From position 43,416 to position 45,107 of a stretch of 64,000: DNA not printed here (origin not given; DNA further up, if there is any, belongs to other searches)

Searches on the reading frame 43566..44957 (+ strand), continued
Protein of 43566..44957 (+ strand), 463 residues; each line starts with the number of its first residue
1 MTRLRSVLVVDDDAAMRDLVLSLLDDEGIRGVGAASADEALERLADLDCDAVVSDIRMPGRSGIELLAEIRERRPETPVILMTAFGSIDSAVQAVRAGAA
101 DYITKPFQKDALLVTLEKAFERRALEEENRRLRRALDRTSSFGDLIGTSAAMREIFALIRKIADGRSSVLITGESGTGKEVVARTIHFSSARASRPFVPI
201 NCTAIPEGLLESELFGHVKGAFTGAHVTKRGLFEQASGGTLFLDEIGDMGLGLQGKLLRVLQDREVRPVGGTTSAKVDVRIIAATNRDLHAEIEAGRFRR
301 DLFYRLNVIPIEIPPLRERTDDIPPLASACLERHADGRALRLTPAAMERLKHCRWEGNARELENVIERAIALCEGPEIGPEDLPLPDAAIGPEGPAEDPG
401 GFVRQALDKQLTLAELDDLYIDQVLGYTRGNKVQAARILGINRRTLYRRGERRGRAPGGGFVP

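Call 22: find_encoding_contigs(protein=P0092, flank=5000, max_places=1)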
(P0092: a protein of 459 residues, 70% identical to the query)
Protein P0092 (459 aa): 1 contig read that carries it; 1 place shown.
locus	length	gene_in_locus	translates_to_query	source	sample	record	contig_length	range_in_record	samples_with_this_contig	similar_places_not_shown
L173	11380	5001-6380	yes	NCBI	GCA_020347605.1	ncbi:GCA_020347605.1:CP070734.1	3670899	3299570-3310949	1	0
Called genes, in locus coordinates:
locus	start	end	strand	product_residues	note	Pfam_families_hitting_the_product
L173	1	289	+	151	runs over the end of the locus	PF00571:CBS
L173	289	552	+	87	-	-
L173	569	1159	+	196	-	-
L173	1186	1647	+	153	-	PF00571:CBS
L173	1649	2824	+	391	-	-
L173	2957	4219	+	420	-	PF11563:Protoglobin, PF00512:HisKA, PF02518:HATPase_c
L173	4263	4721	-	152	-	PF00571:CBS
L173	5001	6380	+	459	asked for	PF00072:Response_reg, PF13191:AAA_16 (faint), PF00158:Sigma54_activat, PF14532:Sigma54_activ_2, PF07728:AAA_5, PF25601:AAA_lid_14, PF02954:HTH_8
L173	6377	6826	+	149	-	PF00582:Usp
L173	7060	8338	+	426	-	PF21269:TreT_GT1, PF00534:Glycos_transf_1, PF13692:Glyco_trans_1_4, PF20706:GT4-conflict (weak)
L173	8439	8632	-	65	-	-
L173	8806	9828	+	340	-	PF13489:Methyltransf_23, PF07021:MetW, PF13847:Methyltransf_31, PF08241:Methyltransf_11, PF08242:Methyltransf_12, PF13649:Methyltransf_25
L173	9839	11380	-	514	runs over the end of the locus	-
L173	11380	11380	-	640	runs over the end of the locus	-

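Call 23: find_encoding_contigs(protein=P0020, flank=5000, max_places=1)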
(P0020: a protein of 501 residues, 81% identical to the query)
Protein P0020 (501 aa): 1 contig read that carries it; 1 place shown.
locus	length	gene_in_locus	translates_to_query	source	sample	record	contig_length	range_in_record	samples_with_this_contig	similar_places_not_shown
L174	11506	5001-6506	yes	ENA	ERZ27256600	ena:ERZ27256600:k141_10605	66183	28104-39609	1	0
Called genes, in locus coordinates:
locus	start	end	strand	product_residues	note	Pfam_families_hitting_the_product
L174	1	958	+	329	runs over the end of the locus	-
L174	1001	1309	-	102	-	-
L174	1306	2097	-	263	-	PF11266:Ald_deCOase (weak)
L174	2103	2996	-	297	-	-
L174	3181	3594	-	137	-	PF00571:CBS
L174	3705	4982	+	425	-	PF11563:Protoglobin, PF00512:HisKA, PF02518:HATPase_c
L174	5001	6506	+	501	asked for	PF00072:Response_reg, PF00158:Sigma54_activat, PF14532:Sigma54_activ_2, PF07728:AAA_5, PF25601:AAA_lid_14, PF02954:HTH_8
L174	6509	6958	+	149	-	PF00582:Usp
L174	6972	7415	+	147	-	PF00582:Usp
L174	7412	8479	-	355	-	PF07885:Ion_trans_2, PF02254:TrkA_N, PF02080:TrkA_C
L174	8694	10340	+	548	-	PF13238:AAA_18 (faint), PF13671:AAA_33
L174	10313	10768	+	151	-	PF00571:CBS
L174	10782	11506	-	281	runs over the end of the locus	PF13411:MerR_1 (weak), PF13424:TPR_12 (weak), PF13371:TPR_9 (weak), PF13414:TPR_11 (weak), PF13432:TPR_16, PF13432:TPR_16, PF13414:TPR_11, PF14559:TPR_19, +17 more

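Call 31: find_encoding_contigs(protein=P0002, flank=4000, max_places=1)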
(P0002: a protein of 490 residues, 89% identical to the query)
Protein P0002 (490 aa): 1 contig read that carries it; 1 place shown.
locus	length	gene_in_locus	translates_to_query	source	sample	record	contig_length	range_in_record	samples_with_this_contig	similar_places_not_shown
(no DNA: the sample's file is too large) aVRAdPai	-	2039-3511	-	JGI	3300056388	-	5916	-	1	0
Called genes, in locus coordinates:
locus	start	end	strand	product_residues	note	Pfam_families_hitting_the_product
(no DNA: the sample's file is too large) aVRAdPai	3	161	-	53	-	?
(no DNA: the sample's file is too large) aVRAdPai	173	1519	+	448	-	PF11563:Protoglobin, PF00512:HisKA, PF02518:HATPase_c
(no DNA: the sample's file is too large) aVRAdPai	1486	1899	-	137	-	PF00571:CBS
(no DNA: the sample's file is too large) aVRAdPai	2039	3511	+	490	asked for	PF13191:AAA_16 (faint), PF00072:Response_reg, PF00158:Sigma54_activat, PF14532:Sigma54_activ_2, PF07728:AAA_5, PF25601:AAA_lid_14, PF02954:HTH_8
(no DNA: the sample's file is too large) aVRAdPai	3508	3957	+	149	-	PF00582:Usp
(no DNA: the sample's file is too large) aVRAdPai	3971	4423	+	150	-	PF00582:Usp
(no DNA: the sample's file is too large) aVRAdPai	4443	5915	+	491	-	?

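Call 32: find_encoding_contigs(protein=P0049, flank=5000, max_places=1)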
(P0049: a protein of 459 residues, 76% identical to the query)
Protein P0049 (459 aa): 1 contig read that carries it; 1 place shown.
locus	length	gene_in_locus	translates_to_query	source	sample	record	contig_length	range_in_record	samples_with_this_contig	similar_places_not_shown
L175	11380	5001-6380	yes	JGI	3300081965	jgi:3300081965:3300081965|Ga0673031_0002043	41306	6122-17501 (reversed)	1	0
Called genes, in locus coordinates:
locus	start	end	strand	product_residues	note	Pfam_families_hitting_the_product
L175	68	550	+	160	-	PF00571:CBS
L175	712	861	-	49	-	-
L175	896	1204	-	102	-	-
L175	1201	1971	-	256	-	PF02332:Phenol_Hydrox (weak), PF11266:Ald_deCOase (weak)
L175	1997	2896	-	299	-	-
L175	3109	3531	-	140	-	PF00571:CBS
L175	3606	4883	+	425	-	PF11563:Protoglobin, PF00512:HisKA, PF02518:HATPase_c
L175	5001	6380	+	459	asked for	PF00072:Response_reg, PF00158:Sigma54_activat, PF14532:Sigma54_activ_2, PF07728:AAA_5, PF25601:AAA_lid_14, PF02954:HTH_8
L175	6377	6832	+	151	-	PF00582:Usp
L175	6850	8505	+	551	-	PF13671:AAA_33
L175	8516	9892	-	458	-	PF00982:Glyco_transf_20, PF00534:Glycos_transf_1 (faint)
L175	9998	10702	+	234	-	PF00027:cNMP_binding, PF13545:HTH_Crp_2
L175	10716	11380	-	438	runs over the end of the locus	PF00144:Beta-lactamase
